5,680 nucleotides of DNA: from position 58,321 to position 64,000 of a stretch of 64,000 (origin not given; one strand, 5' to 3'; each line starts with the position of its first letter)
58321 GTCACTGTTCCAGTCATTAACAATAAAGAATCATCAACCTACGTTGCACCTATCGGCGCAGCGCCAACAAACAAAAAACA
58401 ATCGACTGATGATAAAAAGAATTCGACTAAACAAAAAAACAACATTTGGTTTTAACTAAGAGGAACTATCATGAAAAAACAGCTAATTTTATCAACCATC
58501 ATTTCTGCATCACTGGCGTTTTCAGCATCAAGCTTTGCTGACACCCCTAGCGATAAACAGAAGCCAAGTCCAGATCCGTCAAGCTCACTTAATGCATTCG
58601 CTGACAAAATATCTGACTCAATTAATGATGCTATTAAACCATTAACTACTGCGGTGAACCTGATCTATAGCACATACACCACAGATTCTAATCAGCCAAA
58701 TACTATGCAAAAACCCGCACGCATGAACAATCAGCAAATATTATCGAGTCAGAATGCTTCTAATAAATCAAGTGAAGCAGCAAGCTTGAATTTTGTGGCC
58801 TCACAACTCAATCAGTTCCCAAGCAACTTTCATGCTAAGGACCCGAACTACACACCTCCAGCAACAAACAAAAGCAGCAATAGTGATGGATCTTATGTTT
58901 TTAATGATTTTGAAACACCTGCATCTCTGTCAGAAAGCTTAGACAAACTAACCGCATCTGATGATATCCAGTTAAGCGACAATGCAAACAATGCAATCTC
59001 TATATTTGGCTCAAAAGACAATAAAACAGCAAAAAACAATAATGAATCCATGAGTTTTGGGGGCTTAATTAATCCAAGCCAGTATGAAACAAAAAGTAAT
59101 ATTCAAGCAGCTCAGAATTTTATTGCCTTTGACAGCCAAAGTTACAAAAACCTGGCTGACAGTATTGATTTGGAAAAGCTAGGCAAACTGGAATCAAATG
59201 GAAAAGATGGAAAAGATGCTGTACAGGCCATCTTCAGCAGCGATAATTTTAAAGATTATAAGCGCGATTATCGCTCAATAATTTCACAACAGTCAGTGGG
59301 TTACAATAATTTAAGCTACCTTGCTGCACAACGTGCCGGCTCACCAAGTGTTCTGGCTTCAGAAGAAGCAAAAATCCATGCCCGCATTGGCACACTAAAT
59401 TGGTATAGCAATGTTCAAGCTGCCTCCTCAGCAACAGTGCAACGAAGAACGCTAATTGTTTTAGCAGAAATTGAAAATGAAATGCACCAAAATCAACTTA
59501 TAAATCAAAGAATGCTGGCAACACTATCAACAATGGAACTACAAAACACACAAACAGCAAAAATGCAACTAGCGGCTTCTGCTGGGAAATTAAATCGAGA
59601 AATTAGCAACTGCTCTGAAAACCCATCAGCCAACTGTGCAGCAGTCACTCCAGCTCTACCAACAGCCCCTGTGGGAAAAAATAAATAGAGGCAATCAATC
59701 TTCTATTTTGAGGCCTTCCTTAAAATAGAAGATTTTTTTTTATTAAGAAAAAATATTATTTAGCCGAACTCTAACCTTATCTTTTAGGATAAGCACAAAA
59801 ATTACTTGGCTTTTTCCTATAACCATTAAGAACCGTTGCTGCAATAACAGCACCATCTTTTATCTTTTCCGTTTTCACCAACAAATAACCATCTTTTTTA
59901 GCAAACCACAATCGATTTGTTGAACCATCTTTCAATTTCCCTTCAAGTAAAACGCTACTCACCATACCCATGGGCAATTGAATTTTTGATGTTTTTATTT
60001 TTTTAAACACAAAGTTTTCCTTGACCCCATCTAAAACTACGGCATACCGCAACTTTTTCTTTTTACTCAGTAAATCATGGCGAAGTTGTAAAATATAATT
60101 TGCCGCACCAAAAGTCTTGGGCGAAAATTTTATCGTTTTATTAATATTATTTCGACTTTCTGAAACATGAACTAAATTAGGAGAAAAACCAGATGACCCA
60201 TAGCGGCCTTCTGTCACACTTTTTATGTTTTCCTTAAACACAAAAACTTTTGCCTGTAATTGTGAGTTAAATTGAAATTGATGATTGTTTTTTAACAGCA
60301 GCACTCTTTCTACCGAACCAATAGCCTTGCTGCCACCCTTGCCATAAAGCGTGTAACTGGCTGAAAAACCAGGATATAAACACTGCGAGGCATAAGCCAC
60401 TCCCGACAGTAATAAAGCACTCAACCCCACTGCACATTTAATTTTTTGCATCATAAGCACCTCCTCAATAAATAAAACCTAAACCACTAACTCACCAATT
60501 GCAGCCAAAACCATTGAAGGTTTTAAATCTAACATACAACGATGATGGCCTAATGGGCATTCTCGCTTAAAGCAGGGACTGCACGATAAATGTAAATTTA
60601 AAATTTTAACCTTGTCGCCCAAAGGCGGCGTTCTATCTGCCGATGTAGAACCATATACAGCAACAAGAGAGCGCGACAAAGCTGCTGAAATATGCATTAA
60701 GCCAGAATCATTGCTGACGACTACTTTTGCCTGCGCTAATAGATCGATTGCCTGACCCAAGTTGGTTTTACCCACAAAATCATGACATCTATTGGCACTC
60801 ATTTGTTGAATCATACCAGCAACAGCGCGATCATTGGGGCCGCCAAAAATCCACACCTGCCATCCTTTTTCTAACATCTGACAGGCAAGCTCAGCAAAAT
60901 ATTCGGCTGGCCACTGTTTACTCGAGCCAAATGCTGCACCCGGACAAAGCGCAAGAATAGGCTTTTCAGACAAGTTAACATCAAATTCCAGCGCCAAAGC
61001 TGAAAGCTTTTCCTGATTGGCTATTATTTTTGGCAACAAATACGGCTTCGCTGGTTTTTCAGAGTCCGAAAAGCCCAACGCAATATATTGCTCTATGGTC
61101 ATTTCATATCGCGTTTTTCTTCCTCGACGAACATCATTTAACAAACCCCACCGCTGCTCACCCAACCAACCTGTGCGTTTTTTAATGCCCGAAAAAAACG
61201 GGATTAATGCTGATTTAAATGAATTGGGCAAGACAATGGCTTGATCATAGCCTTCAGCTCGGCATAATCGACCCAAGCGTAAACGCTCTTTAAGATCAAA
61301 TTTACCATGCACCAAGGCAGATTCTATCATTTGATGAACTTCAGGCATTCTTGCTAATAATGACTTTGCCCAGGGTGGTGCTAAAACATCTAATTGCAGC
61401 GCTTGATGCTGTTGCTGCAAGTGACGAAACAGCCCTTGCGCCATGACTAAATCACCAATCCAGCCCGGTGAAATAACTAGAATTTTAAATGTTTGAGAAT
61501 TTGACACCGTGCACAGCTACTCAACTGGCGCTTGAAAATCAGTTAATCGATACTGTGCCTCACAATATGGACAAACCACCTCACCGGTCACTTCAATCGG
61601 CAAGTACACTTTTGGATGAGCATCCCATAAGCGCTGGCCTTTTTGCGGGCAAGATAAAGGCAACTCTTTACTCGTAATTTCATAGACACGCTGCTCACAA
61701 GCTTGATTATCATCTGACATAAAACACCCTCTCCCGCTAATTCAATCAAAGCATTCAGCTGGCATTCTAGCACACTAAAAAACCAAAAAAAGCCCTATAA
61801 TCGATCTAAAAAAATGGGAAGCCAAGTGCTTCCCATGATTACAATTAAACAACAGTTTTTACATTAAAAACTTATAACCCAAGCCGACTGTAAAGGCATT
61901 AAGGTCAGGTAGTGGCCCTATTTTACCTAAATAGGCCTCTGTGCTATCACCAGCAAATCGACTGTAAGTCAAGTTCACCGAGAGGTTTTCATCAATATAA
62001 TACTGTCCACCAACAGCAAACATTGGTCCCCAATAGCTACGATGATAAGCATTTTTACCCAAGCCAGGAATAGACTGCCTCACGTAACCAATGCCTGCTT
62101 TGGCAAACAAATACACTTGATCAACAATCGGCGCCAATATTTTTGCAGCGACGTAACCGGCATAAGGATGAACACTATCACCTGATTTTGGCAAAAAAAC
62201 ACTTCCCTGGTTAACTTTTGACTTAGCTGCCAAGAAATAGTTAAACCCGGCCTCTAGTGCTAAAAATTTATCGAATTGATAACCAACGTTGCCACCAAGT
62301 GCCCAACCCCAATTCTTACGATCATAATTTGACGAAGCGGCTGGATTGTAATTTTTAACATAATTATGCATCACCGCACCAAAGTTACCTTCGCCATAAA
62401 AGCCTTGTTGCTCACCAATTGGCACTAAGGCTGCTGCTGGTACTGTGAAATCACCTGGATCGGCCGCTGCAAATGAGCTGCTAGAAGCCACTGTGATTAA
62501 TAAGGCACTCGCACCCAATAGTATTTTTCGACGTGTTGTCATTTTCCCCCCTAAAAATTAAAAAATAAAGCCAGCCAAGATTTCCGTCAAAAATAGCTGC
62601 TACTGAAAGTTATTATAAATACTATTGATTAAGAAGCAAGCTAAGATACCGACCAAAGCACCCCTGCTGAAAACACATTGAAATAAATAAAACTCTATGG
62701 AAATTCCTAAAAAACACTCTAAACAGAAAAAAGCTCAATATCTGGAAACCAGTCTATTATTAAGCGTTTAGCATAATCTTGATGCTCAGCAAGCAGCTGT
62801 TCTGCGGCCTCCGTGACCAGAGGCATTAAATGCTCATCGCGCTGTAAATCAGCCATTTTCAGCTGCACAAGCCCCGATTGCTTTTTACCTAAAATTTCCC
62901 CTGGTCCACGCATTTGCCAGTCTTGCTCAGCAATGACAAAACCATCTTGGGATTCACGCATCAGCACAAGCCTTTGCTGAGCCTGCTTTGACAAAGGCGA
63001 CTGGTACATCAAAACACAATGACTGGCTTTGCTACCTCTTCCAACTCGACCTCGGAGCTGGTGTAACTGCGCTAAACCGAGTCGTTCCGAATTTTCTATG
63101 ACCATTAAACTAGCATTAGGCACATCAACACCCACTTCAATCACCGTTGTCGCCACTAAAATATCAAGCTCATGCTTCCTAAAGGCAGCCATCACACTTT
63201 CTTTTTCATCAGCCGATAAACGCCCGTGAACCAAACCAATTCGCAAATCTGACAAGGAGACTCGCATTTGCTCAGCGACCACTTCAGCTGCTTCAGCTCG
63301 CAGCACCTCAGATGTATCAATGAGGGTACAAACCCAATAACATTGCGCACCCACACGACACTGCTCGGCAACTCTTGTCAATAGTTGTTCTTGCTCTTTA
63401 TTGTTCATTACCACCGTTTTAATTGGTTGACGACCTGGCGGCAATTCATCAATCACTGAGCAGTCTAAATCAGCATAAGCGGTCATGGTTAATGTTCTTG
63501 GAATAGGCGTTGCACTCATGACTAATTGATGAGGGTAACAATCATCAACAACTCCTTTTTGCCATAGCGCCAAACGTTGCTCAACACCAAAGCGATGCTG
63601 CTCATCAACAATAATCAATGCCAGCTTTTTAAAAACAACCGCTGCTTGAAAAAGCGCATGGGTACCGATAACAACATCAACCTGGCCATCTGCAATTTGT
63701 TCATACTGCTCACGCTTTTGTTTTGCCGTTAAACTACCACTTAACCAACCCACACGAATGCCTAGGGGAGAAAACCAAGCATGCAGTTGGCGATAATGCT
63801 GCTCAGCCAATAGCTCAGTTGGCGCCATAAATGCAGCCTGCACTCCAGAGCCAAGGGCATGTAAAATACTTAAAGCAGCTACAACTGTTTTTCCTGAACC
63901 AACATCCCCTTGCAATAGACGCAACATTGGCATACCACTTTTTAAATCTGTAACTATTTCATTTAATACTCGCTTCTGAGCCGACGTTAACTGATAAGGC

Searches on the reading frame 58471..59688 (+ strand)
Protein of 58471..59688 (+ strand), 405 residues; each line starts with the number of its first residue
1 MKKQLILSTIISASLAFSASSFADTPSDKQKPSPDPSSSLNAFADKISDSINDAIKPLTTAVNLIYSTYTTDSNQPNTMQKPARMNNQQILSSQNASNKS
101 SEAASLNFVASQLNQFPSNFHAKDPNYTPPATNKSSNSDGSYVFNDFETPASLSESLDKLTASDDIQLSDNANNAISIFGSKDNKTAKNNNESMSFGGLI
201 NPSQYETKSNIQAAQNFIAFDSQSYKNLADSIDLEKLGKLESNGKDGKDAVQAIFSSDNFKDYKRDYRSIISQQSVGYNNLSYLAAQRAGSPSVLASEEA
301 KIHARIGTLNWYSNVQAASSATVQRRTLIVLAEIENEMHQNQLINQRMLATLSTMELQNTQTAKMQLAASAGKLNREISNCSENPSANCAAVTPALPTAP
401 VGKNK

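Call 6: search_protein_families(library=ncbifam, proteins=[window:58471-59688:+], max_evalue=0.01)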
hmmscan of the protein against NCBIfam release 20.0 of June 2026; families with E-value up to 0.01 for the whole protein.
window:58471-59688:+ (405 aa): 1 family
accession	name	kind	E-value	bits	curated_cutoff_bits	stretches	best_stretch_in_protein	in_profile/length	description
NF038225.1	IcmX_IVB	equivalog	1.7e-06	27.4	500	1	184-364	237-436/438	type IVB secretion system protein IcmX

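Call 7: search_protein_families(library=pfam, proteins=[window:58471-59688:+], max_evalue=0.01)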
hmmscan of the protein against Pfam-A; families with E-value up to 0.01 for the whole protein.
window:58471-59688:+ (405 aa): 0 families

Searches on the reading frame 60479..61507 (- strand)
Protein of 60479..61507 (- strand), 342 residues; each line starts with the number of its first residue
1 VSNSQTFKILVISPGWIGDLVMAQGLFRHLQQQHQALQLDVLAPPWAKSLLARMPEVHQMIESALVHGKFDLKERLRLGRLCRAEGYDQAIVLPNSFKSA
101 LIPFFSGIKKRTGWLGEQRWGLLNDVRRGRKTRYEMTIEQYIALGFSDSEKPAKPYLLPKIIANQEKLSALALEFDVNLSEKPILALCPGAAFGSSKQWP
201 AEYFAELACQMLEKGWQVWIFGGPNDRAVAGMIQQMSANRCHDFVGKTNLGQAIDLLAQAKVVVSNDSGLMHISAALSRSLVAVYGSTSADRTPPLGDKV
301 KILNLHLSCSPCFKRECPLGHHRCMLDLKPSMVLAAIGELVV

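Call 19: search_protein_families(library=ncbifam, proteins=[window:60479-61507:-], max_evalue=0.001)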
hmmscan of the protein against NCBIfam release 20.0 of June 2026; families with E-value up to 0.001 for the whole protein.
window:60479-61507:- (342 aa): 6 families
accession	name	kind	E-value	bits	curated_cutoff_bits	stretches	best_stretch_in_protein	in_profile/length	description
TIGR02195.1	heptsyl_trn_II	equivalog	3.2e-129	430.9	134.6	1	8-340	1-337/339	lipopolysaccharide heptosyltransferase II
NF008162.0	PRK10916.1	equivalog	2e-102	343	569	1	8-340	2-342/348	ADP-heptose--LPS heptosyltransferase RfaF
TIGR02193.1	heptsyl_trn_I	equivalog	4.3e-19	68.9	185.3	1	182-299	180-295/320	lipopolysaccharide heptosyltransferase I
TIGR02201.1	heptsyl_trn_III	equivalog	1.6e-16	60.3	170.2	2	196-303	194-304/344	putative lipopolysaccharide heptosyltransferase III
NF007742.0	PRK10422.1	equivalog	1.4e-11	43.9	467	1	195-300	195-303/352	lipopolysaccharide core heptosyltransferase RfaQ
NF008204.0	PRK10964.1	equivalog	2.5e-10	40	437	1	195-290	190-284/322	lipopolysaccharide heptosyltransferase RfaC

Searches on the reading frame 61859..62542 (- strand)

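Call 19: search_protein_families(library=ncbifam, proteins=[window:61859-62542:-], max_evalue=0.001)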
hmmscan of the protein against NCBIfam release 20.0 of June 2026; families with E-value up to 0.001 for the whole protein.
window:61859-62542:- (227 aa): 5 families
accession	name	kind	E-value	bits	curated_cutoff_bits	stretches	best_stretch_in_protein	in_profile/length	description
NF008071.1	PRK10808.1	equivalog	4.4e-08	32.9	277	1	49-225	29-203/358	porin OmpA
TIGR04565.1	OMP_myx_plus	subfamily_domain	1.3e-05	25.3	60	1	81-198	14-137/161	outer membrane beta-barrel domain-containing protein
NF033755.1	gliding_CglE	equivalog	1.3e-05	25.2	70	1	45-164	3-117/172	adventurous gliding motility protein CglE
NF033908.1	AcfA_fam_omp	subfamily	2.2e-05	23.9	100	0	53-113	28-87/217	AcfA family outer membrane beta-barrel protein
NF052636.1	Rick_Adr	subfamily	0.00016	21.4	210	0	5-111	2-88/224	adhesin Adr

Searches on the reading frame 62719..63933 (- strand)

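Call 19: search_protein_families(library=ncbifam, proteins=[window:62719-63933:-], max_evalue=0.001)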
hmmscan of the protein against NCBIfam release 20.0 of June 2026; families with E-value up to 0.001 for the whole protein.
window:62719-63933:- (404 aa): 49 families (the best 25 are shown)
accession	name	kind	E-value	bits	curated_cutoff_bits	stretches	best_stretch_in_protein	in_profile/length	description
NF008163.0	PRK10917.1-1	equivalog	5.2e-207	689.4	796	1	1-402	288-689/692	ATP-dependent DNA helicase RecG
NF008166.0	PRK10917.1-4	equivalog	8.5e-183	609.2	864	1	1-397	296-697/705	ATP-dependent DNA helicase RecG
NF008168.0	PRK10917.2-2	equivalog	7.3e-179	596.7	718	1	2-388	386-770/795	ATP-dependent DNA helicase RecG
TIGR00643.1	recG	equivalog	4e-173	577.5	659.4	1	2-376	256-628/629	ATP-dependent DNA helicase RecG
NF008165.0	PRK10917.1-3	equivalog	4.5e-171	570.8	711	1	2-388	285-667/692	ATP-dependent DNA helicase RecG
NF008170.0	PRK10917.2-4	equivalog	4.4e-156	521.1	975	1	2-389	421-804/826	ATP-dependent DNA helicase RecG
NF008164.0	PRK10917.1-2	equivalog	1.7e-154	515.8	785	1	2-385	297-675/704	ATP-dependent DNA helicase RecG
NF008167.0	PRK10917.2-1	equivalog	8.9e-127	424.2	995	1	2-387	305-719/744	ATP-dependent DNA helicase RecG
TIGR00580.2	mfd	equivalog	1.9e-104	350.9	800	1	1-356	453-800/907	transcription-repair coupling factor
NF008169.0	PRK10917.2-3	equivalog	5.5e-74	249.8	555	1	5-378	253-604/610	ATP-dependent DNA helicase RecG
NF007966.0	PRK10689.1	equivalog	1e-69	235.4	1329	1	3-356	622-967/1148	transcription-repair coupling factor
TIGR00595.1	priA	equivalog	1.1e-17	63.8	230.35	1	6-116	1-106/509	replication restart helicase PriA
NF010337.0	PRK13766.1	equivalog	1.7e-15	56.2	610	2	12-114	40-143/781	Hef nuclease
NF004069.0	PRK05580.2-1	equivalog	2.4e-15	56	767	1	6-114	130-233/612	primosomal protein N'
TIGR01587.1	cas3_core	equivalog_domain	3.1e-15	56.2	102.45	1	12-303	9-322/358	CRISPR-associated helicase Cas3'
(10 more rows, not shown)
